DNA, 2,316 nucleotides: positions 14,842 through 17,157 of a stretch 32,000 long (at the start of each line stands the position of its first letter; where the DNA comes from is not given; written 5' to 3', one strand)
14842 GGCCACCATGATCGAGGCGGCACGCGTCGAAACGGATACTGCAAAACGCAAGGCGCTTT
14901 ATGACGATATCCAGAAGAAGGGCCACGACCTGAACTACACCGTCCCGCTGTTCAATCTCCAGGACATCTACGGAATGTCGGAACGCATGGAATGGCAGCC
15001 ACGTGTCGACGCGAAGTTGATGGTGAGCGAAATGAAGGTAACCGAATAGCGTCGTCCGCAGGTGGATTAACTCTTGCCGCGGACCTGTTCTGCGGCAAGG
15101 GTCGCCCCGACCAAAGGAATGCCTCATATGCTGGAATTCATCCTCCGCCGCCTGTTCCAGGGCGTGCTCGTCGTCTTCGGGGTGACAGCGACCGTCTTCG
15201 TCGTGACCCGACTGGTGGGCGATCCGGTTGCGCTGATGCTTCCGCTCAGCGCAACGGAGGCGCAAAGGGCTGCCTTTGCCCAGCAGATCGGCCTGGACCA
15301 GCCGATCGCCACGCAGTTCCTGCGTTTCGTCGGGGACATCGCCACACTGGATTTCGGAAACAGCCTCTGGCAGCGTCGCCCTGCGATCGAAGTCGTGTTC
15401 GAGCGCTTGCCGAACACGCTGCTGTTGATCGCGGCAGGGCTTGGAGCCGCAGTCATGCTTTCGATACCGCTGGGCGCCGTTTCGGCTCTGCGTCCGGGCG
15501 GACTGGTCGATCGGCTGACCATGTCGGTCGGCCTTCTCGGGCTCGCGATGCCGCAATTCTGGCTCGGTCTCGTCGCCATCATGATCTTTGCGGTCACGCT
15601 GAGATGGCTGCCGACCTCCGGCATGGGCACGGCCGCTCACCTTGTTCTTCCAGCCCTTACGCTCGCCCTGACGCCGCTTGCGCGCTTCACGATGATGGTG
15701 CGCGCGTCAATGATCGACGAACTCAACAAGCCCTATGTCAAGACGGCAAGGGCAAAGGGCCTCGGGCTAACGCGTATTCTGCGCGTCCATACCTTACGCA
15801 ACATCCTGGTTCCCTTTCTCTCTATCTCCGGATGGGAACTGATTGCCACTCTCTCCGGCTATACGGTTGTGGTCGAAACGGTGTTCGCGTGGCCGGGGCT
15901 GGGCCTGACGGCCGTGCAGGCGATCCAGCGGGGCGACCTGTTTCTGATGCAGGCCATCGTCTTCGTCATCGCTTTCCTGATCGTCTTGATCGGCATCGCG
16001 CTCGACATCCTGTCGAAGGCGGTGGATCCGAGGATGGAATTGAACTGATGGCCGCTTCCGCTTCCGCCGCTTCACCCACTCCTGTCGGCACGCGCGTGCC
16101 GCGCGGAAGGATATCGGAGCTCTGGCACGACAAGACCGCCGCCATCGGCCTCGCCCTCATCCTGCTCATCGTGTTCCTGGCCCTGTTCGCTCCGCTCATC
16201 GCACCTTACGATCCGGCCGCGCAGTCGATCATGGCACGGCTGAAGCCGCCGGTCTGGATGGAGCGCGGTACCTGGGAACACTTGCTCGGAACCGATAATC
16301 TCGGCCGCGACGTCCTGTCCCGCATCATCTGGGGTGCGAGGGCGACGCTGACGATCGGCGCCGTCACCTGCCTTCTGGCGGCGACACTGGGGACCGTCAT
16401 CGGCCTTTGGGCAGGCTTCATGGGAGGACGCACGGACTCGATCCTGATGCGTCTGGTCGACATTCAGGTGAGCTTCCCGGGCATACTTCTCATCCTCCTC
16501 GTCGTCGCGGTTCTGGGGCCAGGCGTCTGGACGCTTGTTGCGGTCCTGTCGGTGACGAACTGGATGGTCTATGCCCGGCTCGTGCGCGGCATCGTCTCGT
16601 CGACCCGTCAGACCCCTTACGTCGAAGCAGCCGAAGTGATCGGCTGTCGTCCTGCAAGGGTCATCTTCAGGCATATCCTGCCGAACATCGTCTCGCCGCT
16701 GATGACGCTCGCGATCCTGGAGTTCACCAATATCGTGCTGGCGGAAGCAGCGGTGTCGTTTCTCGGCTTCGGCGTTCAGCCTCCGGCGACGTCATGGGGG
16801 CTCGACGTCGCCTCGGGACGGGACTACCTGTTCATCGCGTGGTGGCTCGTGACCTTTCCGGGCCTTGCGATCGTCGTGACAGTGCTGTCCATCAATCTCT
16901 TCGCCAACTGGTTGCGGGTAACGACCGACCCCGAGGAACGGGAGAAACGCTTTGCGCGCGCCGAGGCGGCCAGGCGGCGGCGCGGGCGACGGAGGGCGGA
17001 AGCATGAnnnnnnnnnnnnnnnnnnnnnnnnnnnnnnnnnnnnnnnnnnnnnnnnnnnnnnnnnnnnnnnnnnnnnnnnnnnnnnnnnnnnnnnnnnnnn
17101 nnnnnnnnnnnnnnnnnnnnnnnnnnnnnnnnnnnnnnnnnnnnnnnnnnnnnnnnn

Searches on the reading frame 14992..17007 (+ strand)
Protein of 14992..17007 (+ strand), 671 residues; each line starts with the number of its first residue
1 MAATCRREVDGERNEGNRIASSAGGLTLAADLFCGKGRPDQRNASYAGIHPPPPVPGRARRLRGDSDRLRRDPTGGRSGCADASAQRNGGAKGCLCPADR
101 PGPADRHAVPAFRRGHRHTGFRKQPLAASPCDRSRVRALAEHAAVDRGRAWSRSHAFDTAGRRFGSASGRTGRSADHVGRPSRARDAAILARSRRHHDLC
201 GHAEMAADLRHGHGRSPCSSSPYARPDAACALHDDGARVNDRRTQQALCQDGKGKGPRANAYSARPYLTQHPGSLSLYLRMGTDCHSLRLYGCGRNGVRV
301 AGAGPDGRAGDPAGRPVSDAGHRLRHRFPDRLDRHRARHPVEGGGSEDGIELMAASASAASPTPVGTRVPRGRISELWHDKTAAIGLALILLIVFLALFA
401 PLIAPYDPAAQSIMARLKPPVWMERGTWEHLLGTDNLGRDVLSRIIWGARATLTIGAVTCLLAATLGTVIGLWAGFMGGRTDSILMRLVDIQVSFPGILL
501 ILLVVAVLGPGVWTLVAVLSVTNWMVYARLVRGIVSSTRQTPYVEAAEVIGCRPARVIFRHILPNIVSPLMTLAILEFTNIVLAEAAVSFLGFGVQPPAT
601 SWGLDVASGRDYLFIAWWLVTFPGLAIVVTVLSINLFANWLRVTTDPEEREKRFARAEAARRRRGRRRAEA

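Call 3: search_protein_families(library=pfam, proteins=[window:14992-17007:+], max_evalue=1)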
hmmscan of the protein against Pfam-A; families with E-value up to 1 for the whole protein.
window:14992-17007:+ (671 aa): 2 families
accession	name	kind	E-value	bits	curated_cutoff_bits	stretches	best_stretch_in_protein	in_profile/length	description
PF00528.27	BPD_transp_1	-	1.2e-31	110.4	26.4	1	467-646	1-179/184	Binding-protein-dependent transport system inner membrane component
PF12911.12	OppC_N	-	2.8e-12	46.8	23.9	1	377-420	10-53/53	N-terminal TM domain of oligopeptide transport permease C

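Call 4: search_protein_families(library=ncbifam, proteins=[window:14992-17007:+], max_evalue=1)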
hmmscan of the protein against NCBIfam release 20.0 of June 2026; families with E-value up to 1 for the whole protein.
window:14992-17007:+ (671 aa): 22 families
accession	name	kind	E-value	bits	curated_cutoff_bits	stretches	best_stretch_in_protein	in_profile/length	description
NF045474.1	Opp2C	equivalog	1.8e-78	263.4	300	1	405-643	1-233/236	nickel transporter permease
NF045476.1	Opp4C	equivalog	1.3e-75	254.2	350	1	376-647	9-277/278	oligopeptide ABC transporter permease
NF008160.0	PRK10913.1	equivalog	3.2e-74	250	483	1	368-648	13-297/300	dipeptide ABC transporter permease DppC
NF045473.1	Opp1C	equivalog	5.5e-74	248.9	350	1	377-648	1-266/267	nickel/cobalt ABC transporter permease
TIGR02790.1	nickel_nikC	equivalog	6.2e-74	248.8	358.45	1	384-642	2-254/258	nickel ABC transporter permease subunit NikC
NF007738.0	PRK10417.1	equivalog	7.3e-67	225.8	335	1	382-649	10-271/277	nickel ABC transporter permease subunit NikC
NF007376.0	PRK09881.1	equivalog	9.1e-63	212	434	1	383-652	33-296/298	D,D-dipeptide ABC transporter permease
NF047573.1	opine_perm_CntC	exception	5.8e-58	196.4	440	1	375-648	3-270/271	staphylopine uptake ABC transporter permease subunit CntC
NF011662.0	PRK15082.1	equivalog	1.1e-57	195.7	484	1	378-648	34-299/303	glutathione ABC transporter permease GsiD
NF045475.1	Opp3C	equivalog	1.1e-50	172.6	450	2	429-649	107-327/328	oligopeptide ABC transporter permease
NF011935.0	PRK15406.1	equivalog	6.5e-50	170.6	433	1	377-650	33-302/302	oligopeptide ABC transporter permease OppC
NF011691.0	PRK15111.1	equivalog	1.5e-42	146.2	379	1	376-642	22-288/296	putrescine export ABC transporter permease SapC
NF043080.1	MMSYN1_0166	equivalog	1.8e-35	122.4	370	1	376-648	33-304/307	oligopeptide ABC transporter permease OppC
NF011596.0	PRK15021.1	subfamily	1.1e-27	96.9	439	1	426-633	117-325/341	microcin C ABC transporter permease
NF045470.1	Opp2B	equivalog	5.5e-08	32.3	350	1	438-649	80-299/300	nickel ABC transporter permease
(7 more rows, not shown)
